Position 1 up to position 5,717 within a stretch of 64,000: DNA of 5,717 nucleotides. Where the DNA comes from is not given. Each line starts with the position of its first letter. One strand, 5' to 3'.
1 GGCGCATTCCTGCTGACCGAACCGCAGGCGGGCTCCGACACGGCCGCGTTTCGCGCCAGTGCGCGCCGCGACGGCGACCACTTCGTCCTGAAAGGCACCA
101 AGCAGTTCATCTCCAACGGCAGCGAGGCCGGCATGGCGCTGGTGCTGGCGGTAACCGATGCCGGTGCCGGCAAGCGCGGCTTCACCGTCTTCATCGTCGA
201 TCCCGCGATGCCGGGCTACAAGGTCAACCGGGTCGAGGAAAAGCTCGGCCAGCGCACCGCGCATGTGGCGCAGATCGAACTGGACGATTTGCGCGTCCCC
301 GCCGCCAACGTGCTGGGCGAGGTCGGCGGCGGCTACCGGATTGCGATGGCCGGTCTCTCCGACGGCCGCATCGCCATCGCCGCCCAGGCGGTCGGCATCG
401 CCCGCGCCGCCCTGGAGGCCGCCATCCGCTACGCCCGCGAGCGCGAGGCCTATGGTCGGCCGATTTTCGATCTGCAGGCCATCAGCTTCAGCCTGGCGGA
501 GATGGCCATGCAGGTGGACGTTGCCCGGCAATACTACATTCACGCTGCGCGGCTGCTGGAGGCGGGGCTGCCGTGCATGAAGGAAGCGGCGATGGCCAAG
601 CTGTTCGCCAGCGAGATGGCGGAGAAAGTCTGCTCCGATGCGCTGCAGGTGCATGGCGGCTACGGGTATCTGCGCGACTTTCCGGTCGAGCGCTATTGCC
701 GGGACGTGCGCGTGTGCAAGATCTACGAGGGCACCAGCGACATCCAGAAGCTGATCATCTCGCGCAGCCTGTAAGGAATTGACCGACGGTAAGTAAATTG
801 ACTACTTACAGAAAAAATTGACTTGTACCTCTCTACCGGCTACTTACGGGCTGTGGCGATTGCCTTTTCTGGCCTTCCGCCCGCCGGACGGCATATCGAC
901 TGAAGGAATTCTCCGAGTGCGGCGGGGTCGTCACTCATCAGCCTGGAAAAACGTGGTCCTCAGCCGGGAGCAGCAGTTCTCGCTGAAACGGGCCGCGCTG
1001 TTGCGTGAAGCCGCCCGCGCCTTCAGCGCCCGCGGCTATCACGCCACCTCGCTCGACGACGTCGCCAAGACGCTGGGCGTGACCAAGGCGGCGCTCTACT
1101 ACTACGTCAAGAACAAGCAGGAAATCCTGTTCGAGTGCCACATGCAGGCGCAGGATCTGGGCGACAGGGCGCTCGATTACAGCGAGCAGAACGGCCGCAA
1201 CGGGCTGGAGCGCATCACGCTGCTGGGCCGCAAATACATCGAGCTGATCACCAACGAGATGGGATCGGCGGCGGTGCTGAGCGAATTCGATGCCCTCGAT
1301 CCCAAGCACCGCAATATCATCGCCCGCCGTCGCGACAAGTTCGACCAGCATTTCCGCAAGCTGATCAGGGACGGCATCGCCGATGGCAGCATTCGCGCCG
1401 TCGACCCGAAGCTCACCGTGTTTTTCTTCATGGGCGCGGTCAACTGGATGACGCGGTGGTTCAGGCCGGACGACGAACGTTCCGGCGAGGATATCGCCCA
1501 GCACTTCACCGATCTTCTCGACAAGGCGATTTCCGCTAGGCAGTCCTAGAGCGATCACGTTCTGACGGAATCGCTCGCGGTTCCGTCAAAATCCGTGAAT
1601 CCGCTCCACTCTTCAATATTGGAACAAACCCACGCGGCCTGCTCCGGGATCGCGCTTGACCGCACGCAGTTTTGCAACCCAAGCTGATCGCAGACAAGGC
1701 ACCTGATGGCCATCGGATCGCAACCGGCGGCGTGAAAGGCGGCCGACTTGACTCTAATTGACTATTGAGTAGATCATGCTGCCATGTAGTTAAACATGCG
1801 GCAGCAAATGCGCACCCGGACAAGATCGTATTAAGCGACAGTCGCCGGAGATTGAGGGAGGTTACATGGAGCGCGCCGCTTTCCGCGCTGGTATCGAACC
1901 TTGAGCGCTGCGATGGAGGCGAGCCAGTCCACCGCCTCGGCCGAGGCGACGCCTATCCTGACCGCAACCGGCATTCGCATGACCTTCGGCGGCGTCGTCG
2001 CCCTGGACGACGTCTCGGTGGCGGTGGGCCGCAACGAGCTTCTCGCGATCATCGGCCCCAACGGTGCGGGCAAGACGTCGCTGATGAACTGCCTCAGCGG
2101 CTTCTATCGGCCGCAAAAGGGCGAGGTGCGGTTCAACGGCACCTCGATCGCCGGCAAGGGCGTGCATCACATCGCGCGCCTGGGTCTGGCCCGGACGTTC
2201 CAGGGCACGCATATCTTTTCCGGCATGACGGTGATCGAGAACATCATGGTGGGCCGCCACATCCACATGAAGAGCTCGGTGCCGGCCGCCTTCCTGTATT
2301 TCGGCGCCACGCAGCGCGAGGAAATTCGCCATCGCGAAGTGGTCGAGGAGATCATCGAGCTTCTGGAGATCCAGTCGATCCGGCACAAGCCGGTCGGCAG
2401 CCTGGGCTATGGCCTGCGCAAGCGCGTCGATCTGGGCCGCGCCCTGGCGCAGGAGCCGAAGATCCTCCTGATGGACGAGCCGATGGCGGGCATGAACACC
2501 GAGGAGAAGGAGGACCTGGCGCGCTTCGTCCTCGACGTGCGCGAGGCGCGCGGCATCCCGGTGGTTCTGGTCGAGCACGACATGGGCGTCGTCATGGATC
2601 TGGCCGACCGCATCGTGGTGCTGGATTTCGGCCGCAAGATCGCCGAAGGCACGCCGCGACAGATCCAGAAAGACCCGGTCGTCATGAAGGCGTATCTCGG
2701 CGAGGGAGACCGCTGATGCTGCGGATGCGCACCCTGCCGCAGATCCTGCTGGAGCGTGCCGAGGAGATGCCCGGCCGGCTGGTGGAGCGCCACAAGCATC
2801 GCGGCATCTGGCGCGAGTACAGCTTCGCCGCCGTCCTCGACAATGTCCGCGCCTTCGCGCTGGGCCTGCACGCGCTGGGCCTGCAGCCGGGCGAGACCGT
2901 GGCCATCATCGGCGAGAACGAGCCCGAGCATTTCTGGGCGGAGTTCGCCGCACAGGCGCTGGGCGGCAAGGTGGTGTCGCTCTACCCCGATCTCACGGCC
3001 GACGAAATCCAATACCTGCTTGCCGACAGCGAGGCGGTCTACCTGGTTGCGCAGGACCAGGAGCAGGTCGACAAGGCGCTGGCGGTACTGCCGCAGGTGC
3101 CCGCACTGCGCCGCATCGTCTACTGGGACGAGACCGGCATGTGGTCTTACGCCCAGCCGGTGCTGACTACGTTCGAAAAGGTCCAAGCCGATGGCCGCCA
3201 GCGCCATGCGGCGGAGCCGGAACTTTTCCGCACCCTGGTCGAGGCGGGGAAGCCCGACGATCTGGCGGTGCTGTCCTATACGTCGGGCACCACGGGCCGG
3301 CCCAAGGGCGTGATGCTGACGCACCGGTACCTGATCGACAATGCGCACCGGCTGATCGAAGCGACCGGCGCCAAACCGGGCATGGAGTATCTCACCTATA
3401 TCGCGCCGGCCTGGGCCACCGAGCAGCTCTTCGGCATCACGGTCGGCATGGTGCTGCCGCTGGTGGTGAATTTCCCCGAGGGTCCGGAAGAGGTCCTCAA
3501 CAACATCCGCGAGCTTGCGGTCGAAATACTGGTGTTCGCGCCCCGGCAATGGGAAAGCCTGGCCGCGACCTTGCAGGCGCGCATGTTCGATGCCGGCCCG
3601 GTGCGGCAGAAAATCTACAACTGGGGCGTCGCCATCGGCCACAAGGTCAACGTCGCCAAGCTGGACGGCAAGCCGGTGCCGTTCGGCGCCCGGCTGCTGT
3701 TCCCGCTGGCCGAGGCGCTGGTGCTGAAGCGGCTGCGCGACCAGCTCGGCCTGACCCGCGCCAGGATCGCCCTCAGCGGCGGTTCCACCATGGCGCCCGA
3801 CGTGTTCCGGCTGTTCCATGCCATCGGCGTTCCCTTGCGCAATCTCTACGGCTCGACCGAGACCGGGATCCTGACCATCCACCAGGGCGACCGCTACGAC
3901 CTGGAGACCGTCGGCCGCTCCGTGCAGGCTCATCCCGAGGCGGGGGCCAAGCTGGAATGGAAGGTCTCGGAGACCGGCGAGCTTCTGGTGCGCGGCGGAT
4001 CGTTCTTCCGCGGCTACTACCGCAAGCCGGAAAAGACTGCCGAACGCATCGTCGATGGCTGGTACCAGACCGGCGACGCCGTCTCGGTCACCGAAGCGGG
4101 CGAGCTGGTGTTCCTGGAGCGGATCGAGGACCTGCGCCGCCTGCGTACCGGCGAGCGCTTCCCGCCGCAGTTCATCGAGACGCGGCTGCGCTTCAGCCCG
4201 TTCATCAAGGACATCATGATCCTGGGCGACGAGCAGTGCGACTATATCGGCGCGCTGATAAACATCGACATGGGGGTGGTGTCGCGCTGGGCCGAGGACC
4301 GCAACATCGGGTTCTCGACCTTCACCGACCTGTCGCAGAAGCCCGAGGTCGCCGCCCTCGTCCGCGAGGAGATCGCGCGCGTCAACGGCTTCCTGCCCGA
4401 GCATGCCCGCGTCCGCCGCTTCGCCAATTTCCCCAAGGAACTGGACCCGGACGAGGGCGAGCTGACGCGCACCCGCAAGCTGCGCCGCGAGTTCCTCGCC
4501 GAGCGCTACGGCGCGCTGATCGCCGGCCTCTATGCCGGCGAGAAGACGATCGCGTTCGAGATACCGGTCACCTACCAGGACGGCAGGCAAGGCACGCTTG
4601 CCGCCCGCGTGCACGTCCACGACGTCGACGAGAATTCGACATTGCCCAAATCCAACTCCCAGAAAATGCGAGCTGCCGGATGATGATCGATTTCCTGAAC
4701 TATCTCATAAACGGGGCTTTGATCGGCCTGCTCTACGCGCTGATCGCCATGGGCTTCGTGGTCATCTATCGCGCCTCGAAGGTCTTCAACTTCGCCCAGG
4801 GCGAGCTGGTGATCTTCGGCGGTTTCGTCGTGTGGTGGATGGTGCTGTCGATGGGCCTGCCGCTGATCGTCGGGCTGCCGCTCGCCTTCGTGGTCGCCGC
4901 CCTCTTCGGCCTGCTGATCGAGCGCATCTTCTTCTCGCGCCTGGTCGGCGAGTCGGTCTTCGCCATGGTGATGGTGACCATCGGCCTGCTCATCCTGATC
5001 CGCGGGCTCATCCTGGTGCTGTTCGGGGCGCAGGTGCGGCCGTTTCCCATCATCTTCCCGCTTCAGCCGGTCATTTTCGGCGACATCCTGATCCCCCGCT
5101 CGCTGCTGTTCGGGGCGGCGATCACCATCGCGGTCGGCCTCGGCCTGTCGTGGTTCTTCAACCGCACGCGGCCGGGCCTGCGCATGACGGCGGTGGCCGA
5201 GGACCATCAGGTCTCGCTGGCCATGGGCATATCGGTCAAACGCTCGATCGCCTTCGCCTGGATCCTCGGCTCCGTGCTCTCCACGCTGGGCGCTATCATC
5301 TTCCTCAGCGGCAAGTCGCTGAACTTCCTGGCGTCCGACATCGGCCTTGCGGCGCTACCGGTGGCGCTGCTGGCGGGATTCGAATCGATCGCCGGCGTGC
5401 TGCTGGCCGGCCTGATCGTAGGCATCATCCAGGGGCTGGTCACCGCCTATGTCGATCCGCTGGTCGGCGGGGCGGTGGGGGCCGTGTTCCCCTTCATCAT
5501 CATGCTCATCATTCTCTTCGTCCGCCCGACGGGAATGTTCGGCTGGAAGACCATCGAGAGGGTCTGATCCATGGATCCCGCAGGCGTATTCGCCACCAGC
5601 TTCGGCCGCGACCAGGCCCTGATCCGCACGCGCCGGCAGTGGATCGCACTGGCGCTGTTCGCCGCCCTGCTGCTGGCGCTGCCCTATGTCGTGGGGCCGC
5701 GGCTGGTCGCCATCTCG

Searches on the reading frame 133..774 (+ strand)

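Call 64: search_protein_families(library=pfam, proteins=[window:133-774:+], max_evalue=0.00001)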
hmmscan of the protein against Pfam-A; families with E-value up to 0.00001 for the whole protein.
window:133-774:+ (213 aa): 3 families
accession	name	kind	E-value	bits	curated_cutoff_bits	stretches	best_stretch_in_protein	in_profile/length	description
PF00441.29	Acyl-CoA_dh_1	-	1.8e-49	168.2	22.4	1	65-213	1-149/150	Acyl-CoA dehydrogenase, C-terminal domain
PF08028.16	Acyl-CoA_dh_2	-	1.7e-27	96.7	22.7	1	81-202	2-133/134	Acyl-CoA dehydrogenase, C-terminal domain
PF02770.24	Acyl-CoA_dh_M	-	1.2e-06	29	33.3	1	2-52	46-96/97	Acyl-CoA dehydrogenase, middle domain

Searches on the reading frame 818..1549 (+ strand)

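Call 64: search_protein_families(library=pfam, proteins=[window:818-1549:+], max_evalue=0.00001)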
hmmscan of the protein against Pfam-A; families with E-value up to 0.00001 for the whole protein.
window:818-1549:+ (243 aa): 2 families
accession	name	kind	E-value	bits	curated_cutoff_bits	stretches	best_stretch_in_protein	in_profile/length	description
PF17932.6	TetR_C_24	-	7.7e-28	97.5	26.4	1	128-234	3-110/114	Tetracyclin repressor-like, C-terminal domain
PF00440.29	TetR_N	-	2e-14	53.5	24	1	61-107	1-47/47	Bacterial regulatory proteins, tetR family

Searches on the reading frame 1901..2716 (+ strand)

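Call 64: search_protein_families(library=pfam, proteins=[window:1901-2716:+], max_evalue=0.00001)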
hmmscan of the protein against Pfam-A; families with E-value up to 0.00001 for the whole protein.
window:1901-2716:+ (271 aa): 2 families
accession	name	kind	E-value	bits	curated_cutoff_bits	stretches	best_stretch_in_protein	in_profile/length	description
PF00005.33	ABC_tran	-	5.5e-30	105.2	25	1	35-196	1-137/137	ABC transporter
PF12399.14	BCA_ABC_TP_C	-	8e-12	44.9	25.5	1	245-270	1-26/27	Branched-chain amino acid ATP-binding cassette transporter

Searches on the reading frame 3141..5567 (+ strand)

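Call 64: search_protein_families(library=pfam, proteins=[window:3141-5567:+], max_evalue=0.00001)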
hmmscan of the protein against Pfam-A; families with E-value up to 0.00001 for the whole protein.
window:3141-5567:+ (808 aa): 1 family
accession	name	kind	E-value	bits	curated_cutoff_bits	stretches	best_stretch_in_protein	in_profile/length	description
PF02653.21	BPD_transp_2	-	3.9e-26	92.2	26.8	1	522-792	2-269/269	Branched-chain amino acid transport system / permease component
